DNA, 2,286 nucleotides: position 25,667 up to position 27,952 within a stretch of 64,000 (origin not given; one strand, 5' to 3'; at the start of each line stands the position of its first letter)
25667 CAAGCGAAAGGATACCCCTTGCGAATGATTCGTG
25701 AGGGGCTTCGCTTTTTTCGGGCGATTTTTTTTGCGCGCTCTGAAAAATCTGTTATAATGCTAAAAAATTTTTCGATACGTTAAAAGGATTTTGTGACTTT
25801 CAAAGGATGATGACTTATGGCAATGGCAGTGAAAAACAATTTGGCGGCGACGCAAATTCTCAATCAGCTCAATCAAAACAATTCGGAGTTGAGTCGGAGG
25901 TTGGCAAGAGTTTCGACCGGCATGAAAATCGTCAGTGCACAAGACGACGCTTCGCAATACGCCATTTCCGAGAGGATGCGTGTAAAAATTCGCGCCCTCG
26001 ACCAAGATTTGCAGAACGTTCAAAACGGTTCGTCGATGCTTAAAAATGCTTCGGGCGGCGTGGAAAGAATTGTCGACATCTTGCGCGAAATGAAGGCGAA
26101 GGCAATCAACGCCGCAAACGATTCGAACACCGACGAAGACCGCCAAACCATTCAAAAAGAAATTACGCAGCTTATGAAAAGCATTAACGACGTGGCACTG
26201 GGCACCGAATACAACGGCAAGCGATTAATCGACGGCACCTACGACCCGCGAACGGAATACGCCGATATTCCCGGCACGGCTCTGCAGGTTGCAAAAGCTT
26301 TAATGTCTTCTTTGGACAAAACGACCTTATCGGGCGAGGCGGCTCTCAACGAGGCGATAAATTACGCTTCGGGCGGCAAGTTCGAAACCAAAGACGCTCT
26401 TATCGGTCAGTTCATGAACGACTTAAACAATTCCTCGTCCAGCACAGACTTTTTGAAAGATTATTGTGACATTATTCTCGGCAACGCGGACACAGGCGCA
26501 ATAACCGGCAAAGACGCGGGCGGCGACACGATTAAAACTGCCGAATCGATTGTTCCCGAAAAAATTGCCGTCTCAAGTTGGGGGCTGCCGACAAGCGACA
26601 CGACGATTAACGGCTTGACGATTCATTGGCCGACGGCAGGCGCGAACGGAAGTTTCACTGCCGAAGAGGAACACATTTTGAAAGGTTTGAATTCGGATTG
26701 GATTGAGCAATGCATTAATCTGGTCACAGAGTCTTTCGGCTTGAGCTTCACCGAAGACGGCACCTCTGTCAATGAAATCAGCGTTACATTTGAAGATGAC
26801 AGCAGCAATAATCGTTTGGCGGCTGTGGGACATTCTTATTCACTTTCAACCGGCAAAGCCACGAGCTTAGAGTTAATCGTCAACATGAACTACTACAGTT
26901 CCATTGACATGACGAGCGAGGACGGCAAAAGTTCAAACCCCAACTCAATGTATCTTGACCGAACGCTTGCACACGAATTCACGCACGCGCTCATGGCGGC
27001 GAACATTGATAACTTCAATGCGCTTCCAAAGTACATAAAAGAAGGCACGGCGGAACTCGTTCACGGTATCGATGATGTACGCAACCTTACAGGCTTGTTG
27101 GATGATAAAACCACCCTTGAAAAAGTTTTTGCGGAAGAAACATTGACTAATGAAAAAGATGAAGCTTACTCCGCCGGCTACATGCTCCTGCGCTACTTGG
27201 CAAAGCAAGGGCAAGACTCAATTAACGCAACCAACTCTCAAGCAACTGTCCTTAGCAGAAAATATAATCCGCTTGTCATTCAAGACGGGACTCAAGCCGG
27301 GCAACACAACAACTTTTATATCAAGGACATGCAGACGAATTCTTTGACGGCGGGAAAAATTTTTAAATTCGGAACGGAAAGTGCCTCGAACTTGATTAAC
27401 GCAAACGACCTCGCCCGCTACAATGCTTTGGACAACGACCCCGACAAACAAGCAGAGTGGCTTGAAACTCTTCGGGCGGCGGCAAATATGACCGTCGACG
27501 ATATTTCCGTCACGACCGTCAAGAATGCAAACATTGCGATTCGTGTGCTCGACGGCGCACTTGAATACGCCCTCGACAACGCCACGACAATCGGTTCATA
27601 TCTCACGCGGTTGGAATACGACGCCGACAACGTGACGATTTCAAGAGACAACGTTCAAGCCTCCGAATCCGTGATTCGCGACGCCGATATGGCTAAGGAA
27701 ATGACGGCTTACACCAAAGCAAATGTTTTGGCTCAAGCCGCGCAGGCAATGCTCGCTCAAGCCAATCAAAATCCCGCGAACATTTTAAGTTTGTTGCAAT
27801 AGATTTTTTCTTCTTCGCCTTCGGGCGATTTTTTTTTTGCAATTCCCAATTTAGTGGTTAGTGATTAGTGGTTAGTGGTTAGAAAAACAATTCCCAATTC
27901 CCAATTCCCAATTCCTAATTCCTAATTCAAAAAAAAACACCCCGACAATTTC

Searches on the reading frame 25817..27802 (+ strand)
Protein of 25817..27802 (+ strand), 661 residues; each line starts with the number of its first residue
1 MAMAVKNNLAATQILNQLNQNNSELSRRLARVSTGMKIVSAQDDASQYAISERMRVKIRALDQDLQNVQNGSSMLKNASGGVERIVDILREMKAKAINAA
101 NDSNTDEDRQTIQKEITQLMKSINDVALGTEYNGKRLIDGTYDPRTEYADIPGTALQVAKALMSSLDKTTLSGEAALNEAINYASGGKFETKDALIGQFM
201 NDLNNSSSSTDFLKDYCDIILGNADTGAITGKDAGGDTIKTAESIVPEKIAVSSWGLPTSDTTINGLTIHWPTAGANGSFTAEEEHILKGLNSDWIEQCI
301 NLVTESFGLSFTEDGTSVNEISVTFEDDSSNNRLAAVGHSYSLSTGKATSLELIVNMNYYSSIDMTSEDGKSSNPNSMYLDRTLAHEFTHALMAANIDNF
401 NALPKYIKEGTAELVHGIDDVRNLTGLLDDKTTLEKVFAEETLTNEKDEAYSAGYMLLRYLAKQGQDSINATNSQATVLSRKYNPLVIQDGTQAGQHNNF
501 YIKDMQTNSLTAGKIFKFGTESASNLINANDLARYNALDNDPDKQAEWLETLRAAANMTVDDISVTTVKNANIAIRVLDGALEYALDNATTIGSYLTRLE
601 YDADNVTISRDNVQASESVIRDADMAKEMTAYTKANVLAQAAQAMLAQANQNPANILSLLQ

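Call 47: search_protein_families(library=pfam, max_evalue=0.00001, proteins=[window:25817-27802:+])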
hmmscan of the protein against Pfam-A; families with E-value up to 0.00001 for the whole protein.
window:25817-27802:+ (661 aa): 2 families
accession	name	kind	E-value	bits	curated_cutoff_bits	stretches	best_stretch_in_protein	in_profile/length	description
PF00669.25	Flagellin_N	-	2.6e-33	115.4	26.6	1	5-141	1-137/139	Bacterial flagellin N-terminal helical region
PF00700.27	Flagellin_C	-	8.6e-19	68.1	23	1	577-660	3-86/86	Bacterial flagellin C-terminal helical region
